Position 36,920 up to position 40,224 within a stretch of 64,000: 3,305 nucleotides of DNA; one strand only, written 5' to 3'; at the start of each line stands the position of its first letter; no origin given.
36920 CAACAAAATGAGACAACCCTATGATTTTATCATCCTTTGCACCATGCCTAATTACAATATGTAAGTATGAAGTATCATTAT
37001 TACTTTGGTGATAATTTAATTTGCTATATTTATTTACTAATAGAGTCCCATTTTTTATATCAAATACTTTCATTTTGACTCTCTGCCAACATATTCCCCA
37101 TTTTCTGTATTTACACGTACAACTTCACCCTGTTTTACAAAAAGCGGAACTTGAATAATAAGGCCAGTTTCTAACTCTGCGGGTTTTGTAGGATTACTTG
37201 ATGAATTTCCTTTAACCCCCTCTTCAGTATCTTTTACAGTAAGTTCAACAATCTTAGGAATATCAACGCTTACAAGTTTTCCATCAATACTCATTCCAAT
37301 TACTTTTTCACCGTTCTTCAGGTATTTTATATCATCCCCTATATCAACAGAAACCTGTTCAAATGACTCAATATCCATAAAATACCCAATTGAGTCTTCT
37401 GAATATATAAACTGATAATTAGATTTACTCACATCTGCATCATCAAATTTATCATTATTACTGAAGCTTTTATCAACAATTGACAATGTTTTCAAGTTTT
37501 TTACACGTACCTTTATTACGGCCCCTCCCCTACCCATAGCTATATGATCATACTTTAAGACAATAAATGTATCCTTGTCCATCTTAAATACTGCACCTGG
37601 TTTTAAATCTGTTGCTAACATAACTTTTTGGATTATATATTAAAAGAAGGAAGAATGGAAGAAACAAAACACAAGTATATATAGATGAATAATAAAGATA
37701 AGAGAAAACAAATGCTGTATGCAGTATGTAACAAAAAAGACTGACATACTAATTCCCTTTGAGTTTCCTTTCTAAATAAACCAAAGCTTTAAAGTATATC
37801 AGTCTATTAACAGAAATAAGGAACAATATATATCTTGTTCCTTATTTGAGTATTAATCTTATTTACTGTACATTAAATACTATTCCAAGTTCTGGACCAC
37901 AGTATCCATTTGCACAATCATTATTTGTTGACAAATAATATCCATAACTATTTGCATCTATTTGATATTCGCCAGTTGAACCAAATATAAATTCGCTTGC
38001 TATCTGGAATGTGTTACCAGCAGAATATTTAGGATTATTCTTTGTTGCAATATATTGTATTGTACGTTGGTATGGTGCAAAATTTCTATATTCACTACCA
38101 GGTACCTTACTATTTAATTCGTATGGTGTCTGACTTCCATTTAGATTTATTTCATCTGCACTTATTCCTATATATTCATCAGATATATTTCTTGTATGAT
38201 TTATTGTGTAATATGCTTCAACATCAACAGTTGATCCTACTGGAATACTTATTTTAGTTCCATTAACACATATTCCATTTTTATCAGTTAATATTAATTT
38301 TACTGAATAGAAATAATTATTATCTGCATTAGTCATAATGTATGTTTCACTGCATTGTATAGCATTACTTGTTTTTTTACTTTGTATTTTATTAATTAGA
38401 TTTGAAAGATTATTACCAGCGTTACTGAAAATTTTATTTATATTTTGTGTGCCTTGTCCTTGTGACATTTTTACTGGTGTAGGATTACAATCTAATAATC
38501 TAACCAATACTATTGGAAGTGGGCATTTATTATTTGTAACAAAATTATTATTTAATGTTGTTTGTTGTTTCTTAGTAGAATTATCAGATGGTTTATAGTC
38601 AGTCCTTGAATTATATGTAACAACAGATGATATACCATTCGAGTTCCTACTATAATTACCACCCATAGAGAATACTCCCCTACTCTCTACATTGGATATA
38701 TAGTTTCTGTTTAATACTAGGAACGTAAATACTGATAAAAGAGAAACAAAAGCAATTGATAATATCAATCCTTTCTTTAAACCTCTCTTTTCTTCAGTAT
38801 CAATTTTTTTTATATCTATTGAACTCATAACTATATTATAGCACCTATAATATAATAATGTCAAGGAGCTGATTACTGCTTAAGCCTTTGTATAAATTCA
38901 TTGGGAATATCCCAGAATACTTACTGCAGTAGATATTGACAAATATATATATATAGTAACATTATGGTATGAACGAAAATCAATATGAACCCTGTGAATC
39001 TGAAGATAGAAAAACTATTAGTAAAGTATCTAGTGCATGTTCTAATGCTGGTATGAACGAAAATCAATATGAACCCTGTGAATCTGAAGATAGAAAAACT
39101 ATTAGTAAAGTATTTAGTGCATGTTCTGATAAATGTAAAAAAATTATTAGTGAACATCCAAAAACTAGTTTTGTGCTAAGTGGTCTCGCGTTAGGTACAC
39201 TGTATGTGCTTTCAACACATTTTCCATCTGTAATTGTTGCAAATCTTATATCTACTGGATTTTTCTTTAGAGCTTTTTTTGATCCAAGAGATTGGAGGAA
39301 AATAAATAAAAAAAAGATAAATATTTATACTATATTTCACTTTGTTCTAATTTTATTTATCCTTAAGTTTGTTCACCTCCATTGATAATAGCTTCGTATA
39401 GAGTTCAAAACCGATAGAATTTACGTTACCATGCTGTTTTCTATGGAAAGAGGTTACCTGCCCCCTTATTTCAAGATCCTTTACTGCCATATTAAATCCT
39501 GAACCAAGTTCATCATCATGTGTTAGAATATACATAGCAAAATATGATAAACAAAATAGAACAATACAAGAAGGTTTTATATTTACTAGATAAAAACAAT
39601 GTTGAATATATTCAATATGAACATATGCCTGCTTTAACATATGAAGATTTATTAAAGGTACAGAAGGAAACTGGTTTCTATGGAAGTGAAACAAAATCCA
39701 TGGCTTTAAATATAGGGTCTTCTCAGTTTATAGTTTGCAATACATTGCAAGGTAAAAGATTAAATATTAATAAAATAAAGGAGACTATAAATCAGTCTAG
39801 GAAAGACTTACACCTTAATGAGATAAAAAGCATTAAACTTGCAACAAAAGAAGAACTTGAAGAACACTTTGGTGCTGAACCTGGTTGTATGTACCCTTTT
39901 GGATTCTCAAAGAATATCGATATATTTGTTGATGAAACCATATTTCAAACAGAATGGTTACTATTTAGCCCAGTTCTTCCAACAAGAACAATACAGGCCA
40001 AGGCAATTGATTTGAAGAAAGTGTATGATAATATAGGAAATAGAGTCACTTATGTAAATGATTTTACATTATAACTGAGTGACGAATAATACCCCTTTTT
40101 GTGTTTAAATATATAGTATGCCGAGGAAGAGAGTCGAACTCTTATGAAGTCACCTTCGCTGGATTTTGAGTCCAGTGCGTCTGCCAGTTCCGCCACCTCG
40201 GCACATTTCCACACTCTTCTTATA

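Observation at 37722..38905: Segmental duplication, copy 2: same ends, unrelated N/S/T/K-rich stalk, plus a stray rluA 3' fragment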

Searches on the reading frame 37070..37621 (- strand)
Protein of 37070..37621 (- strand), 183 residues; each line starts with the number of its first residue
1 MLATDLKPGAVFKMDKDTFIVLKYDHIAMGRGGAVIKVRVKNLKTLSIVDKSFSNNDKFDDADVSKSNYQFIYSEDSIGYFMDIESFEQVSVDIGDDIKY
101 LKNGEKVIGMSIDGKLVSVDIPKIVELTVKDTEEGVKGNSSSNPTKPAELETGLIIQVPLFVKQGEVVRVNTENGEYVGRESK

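Call 7: search_protein_families(library=pfam, proteins=[window:37070-37621:-], max_evalue=0.01)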
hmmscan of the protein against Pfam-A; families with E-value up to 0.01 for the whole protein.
window:37070-37621:- (183 aa): 3 families
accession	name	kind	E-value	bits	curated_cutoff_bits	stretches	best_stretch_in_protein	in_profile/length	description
PF09285.17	Elong-fact-P_C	-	5.2e-25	87.4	25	1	125-180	1-56/56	Elongation factor P, C-terminal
PF08207.18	EFP_N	-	9.9e-16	57.9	23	1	3-59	2-58/58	Elongation factor P (EF-P) KOW-like domain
PF01132.26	EFP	-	1.8e-09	37.8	27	1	68-116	2-53/54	Elongation factor P (EF-P) OB domain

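Call 15: find_related_loci(query=window:37070-37621:-, collection=genome_contigs, flank=10000)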
Query window:37070-37621:- (183 aa) in genome_contigs; peptide patterns used: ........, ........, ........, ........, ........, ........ (x = any residue, [..] = any of these).
138 stretches matched a pattern; 42 encode a relative of the query (tblastn E <= 1e-3); 42 distinct loci.
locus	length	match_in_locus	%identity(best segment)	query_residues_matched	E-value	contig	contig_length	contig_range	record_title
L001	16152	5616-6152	41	5-180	5e-42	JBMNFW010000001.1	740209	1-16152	MAG: Patescibacteria group bacterium isolate SBF912LR0FQ0003 contig_46319, whole genome shotgun sequence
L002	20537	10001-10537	36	5-180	4e-39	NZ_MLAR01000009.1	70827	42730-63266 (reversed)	Helicobacter sp. 13S00401-1 NODE_9_length_70827_cov_78.8523_ID_17, whole genome shotgun sequence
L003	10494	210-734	38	9-180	2e-38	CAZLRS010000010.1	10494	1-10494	MAG TPA_asm: uncultured Gammaproteobacteria bacterium isolate SRP256446_co1_29 genome assembly, contig: NODE_3332_length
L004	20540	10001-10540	35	4-180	6e-38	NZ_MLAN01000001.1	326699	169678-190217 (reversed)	Helicobacter sp. 11S02629-2 NODE_1_length_326699_cov_98.9882_ID_1, whole genome shotgun sequence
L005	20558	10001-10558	39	3-180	3e-34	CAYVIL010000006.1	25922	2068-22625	MAG TPA_asm: uncultured Candidatus Saccharibacteria bacterium isolate binchicken_co17_205 genome assembly, contig: NODE_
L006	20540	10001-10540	34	4-180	3e-33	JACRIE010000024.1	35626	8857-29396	MAG: Candidatus Peregrinibacteria bacterium isolate NC_groundwater_1795_Pr3_B-0.1um_48_31 SR-2_scaffold_141_1300120, who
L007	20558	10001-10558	34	3-183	6e-33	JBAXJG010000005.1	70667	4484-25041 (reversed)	MAG: Candidatus Uhrbacteria bacterium isolate ELA369 MAG369_5, whole genome shotgun sequence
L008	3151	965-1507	36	4-180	1e-32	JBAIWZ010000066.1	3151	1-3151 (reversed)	MAG: Acutalibacteraceae bacterium isolate bin_138 c_000022690187, whole genome shotgun sequence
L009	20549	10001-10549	32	3-180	2e-31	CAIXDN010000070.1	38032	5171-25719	Candidatus Uhrbacteria bacterium isolate Kiruna3_bin-2585 genome assembly, contig: bin-2585:70/81, whole genome shotgun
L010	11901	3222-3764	36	3-180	4e-31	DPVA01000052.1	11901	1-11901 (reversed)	MAG TPA_asm: Gammaproteobacteria bacterium isolate UBA11881 contig_128260, whole genome shotgun sequence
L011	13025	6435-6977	34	3-180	2e-30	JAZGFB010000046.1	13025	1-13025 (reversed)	MAG: Paracoccaceae bacterium isolate SCS4bin.36 SCS4bin.36_46, whole genome shotgun sequence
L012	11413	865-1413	33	5-183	3e-28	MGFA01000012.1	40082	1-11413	MAG: Candidatus Uhrbacteria bacterium RIFOXYB12_FULL_58_10 rifoxyb3_full_scaffold_204, whole genome shotgun sequence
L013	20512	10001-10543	31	4-180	2e-28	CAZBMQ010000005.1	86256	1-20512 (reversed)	MAG TPA_asm: uncultured Candidatus Saccharibacteria bacterium isolate binchicken_co19_212 genome assembly, contig: NODE_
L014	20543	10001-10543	32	3-180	4e-27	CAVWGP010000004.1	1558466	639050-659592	MAG: uncultured Alphaproteobacteria bacterium isolate MFD04651.bin.1.173 genome assembly, contig: contig_4801, whole gen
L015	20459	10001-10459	38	38-180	2e-25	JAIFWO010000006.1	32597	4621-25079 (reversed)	MAG: Candidatus Parcubacteria bacterium isolate viral-cat_51_11 PAFVLPS_2018_scaffold_6386, whole genome shotgun sequenc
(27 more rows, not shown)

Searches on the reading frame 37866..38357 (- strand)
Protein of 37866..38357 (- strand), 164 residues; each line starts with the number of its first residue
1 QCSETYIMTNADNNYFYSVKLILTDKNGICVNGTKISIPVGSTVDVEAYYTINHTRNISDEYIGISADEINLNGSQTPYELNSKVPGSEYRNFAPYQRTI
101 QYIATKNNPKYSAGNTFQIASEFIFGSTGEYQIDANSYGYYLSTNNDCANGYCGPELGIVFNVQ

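Call 16: find_related_loci(query=A1, collection=metagenome_contigs, flank=8000)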
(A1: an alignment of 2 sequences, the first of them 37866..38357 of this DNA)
Query A1 (164 aa) in metagenome_contigs; peptide patterns used: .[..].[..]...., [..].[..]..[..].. (x = any residue, [..] = any of these).
234 stretches matched a pattern, but none encodes a relative of the query by tblastn (E <= 1e-3).

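Call 21: search_protein_representatives(alignment_id=A1)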
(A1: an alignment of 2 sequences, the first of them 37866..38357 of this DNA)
Query: 2 sequences, 173 profile positions. Proteins with E-value up to 0.001 (for the whole library): 3; up to 1e-10: 2; up to 1e-30: 1. The best 3 are listed.
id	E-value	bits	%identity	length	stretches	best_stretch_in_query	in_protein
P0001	6.2e-99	345.7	-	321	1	1-173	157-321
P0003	1.2e-11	61.5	-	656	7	15-123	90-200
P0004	8.9e-06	42.4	-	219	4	89-110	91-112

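Call 33: predict_structure(alignment_id=A1)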
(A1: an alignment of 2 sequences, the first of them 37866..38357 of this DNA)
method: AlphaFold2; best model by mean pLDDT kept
length: 164 residues; sequences in the alignment: 2
mean_pLDDT: 48.9   pTM: 0.48
mean pLDDT of the five models: 48.9, 43.5, 40.6, 40.4, 39.8
residues with pLDDT >= 90: 0; 70-90: 10; 50-70: 62; < 50: 92
segments of 3 or more residues with pLDDT < 50: 13-15, 55-114, 136-159, 161-164
pLDDT, mean of each block of 10 residues (from residue 1): 58 55 65 72 64 46 38 37 35 39 37 51 63 48 34 45 45
secondary structure, 60 per line:
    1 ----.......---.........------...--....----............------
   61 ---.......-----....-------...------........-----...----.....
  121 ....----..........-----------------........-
elements in order: E5-11 E15-23 E30-32 E35-38 E43-54 E64-70 E76-79 E96-103 E116-124 E129-138 E156-163
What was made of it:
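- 37866..38357 (-): C-terminal head domain (aa 158-321): beta-rich, 4 conserved Cys, no known relatives. AF2 model is all-beta with pLDDT 48.9 (call 33).
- The structure model has low confidence (pLDDT 48.9; call 33).
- Tried and rejected: The AlphaFold2 model of the head from a 2-sequence alignment is poor (pLDDT 48.9; call 33).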

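Call 40: search_protein_families(library=pfam, proteins=[window:37866-38357:-, P0003], max_evalue=10)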
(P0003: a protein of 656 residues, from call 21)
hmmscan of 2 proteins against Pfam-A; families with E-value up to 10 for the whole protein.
window:37866-38357:- (164 aa): 0 families

P0003 (656 aa): 18 families
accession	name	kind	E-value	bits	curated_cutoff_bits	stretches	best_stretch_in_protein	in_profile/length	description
PF00041.27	fn3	-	5.7e-52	174.3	25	7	482-550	2-72/84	Fibronectin type III domain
PF18370.7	RGI_lyase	-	5.9e-34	116.7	27.8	7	399-457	12-71/86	Rhamnogalacturonan I lyases beta-sheet domain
PF25523.1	Ig_RIMBP2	-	1e-27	96.6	27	7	479-528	2-59/105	RIMBP2-like, immunoglobulin-like domain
PF17957.7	Big_7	-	4.9e-23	82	24.1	7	583-619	17-52/70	Bacterial Ig domain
PF25788.1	Ig_Rha78A_N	-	2.7e-09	37.6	27.4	1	346-384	63-101/105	Rha78A-like, N-terminal immunoglobulin domain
PF18022.7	Lectin_C_term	-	9.6e-09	36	27.1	0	255-284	14-43/102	Ricin-type beta-trefoil lectin C-terminal domain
PF24234.1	KH_BICC1_1st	-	1.2e-05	26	27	0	301-331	42-72/77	BICC1, first type I KH domain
PF02276.23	CytoC_RC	-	4e-05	23.6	22.4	1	403-426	111-134/310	Photosynthetic reaction centre cytochrome C subunit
PF23624.1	ORF68_C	-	0.00016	22.4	27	2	410-452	43-86/121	ORF68-like, C-terminal domain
PF19404.4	DUF5977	-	0.00082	20.4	25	5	174-199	18-42/65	Family of unknown function (DUF5977)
PF03099.24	BPL_LplA_LipB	-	0.0016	18.8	21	0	241-270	99-128/133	Biotin/lipoate A/B protein ligase family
PF17599.7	DUF5495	-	0.002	18.8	27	0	325-349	7-31/87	Family of unknown function (DUF5495)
PF02245.21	Pur_DNA_glyco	-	0.015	15.1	27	0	86-110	60-84/181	Methylpurine-DNA glycosylase (MPG)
PF02206.23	WSN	-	0.021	15.2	21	0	155-181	5-31/66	Domain of unknown function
PF16112.10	DUF4830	-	0.049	14.5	23.5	0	64-104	27-68/84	Domain of unknown function (DUF4830)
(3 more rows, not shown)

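Call 41: search_solved_structures(query=A1, max_evalue=10)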
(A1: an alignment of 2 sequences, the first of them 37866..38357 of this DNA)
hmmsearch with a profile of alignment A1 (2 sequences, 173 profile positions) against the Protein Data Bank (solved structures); distinct sequences matched with E-value up to 10: 1.
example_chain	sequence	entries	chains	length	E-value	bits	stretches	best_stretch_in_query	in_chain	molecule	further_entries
6swg_C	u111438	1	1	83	0.74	13.3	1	105-143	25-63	Protein TASOR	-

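Call 48: fold_search(model_id=the predicted structure, library=pdb)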
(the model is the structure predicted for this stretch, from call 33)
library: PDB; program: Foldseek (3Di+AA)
matches with E <= 10: 534; with E <= 0.001: 0
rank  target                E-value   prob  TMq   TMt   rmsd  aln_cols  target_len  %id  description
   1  5hdw                  1.6e-02  0.97  0.35  0.41   6.8       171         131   10  ApaG Domain of FBxo3 (released 2016-04-06)
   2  3wea_A                8.7e-02  0.57  0.27  0.31  11.6       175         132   12  Crystal structure of a Niemann-Pick type C2 protein from Japanese carpenter ant (released 2014-02-05)
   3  9kbd_C                1.2e-01  0.72  0.32  0.17   9.3       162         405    9  Cryo-EM structure of the CUL1-RBX1-SKP1-FBXO3 SCF ubiquition ligase complex (released 2025-02-19)
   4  6z9c                  1.3e-01  0.82  0.34  0.25   7.9       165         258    6  Structure of human POLDIP2, a multifaceted adaptor protein in metabolism and genome stability (released 2020-06-17)
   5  6zlx                  1.3e-01  0.77  0.34  0.25   9.2       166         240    8  The structure of the ClpX-associated factor PDIP38 (released 2021-07-14)
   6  2z65_C                1.5e-01  0.14  0.20  0.22  13.8       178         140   15  Crystal structure of the human TLR4 TV3 hybrid-MD-2-Eritoran complex (released 2007-09-18)
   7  3uc2_A                2.0e-01  0.23  0.22  0.27  12.0       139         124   12  Crystal structure of a DUF4426 family protein (PA0388) from Pseudomonas aeruginosa PAO1 at 2.09 A resolution (released 2011-11-23)
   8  1tza_A                2.1e-01  0.44  0.26  0.30   8.1       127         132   12  X-ray structure of Northeast Structural Genomics Consortium target SoR45 (released 2004-07-27)
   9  2z64_C                2.6e-01  0.23  0.25  0.28  11.1       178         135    9  Crystal structure of mouse TLR4 and mouse MD-2 complex (released 2007-09-18)
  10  3uc2_B                2.8e-01  0.18  0.21  0.25  12.1       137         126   10  Crystal structure of a DUF4426 family protein (PA0388) from Pseudomonas aeruginosa PAO1 at 2.09 A resolution (released 2011-11-23)
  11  6rpt_A                3.0e-01  0.18  0.19  0.24   9.8       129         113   11  Structure of tick complement inhibitor CirpT1 complexed with macroglobubulin domain 4 of human complement C5 (released 2020-01-08)
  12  2e56                  3.0e-01  0.12  0.21  0.23  13.0       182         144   14  Crystal structure of human MD-2 (released 2007-06-26)
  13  7zsz_B                3.0e-01  0.08  0.15  0.13  13.6       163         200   10  Crystal structure of the GH11 domain of a multidomain xylanase from the hindgut metagenome of Trinervitermes trinervoi (released 2022-06-29)
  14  6eny_C                3.3e-01  0.10  0.19  0.12  15.9       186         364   10  Structure of the human PLC editing module (released 2017-11-29)
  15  3f8u_D                3.3e-01  0.06  0.15  0.09  17.6       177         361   10  Tapasin/ERp57 heterodimer (released 2009-01-13)
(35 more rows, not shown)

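Call 62: search_dna_similar(query=window:37866-38357:-, collection=phages, mode=protein, max_evalue=0.01, max_rows=10)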
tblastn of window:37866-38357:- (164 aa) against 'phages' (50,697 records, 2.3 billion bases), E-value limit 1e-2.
No match.

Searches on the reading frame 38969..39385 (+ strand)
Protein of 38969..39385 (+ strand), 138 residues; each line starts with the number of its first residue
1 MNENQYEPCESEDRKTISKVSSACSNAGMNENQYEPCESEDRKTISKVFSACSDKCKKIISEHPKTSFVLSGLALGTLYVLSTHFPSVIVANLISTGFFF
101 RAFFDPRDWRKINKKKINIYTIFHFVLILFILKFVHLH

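Call 7: search_protein_families(library=pfam, proteins=[window:38969-39385:+], max_evalue=0.01)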
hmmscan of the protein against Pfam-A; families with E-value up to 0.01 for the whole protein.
window:38969-39385:+ (138 aa): 0 families

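Call 29: find_encoding_contigs(protein=window:38969-39385:+, flank=10000, max_places=6)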
Protein window:38969-39385:+ (138 aa): no gene with exactly this product is on record in the collection.

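Call 57: search_protein_families(library=ncbifam, proteins=[window:38969-39385:+], max_evalue=1)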
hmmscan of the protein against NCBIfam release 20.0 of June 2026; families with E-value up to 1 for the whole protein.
window:38969-39385:+ (138 aa): 0 families

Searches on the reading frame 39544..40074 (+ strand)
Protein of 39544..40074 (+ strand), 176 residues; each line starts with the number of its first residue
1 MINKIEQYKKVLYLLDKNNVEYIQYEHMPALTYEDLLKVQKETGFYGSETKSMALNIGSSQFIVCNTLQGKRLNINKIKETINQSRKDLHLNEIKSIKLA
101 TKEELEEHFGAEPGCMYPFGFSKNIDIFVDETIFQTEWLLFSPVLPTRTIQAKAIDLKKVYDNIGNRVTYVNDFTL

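Call 7: search_protein_families(library=pfam, proteins=[window:39544-40074:+], max_evalue=0.01)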
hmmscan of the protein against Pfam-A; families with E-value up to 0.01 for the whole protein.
window:39544-40074:+ (176 aa): 1 family
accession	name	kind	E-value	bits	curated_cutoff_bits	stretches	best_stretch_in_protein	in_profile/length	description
PF04073.20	tRNA_edit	-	1.9e-13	51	25.5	1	30-159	4-122/123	Aminoacyl-tRNA editing domain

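Call 31: find_encoding_contigs(protein=window:39544-40074:+, flank=10000, max_places=6)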
Protein window:39544-40074:+ (176 aa): 3 contigs read that carry it; 1 place shown.
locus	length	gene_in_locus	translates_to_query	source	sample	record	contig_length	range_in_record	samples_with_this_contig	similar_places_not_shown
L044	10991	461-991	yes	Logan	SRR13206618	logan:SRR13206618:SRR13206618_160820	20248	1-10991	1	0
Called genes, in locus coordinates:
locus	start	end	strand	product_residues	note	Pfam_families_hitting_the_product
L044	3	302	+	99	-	?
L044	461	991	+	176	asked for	PF04073:tRNA_edit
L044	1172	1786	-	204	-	PF03741:TerC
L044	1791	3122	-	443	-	PF00772:DnaB, PF13481:AAA_25, PF03796:DnaB_C, PF06745:ATPase (weak)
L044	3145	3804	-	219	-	PF13483:Lactamase_B_3, PF12706:Lactamase_B_2 (weak)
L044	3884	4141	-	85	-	-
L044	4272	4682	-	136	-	-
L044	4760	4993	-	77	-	-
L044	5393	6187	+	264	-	PF12686:DUF3800 (weak)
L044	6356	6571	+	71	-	-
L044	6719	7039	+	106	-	PF01197:Ribosomal_L31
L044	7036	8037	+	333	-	PF03462:PCRF, PF00472:RF-1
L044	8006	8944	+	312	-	PF03602:Cons_hypoth95 (weak), PF05175:MTS, PF13847:Methyltransf_31 (weak)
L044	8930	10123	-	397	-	PF00595:PDZ, PF13180:PDZ_2 (weak), PF17820:PDZ_6 (weak), PF03572:Peptidase_S41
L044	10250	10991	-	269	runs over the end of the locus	-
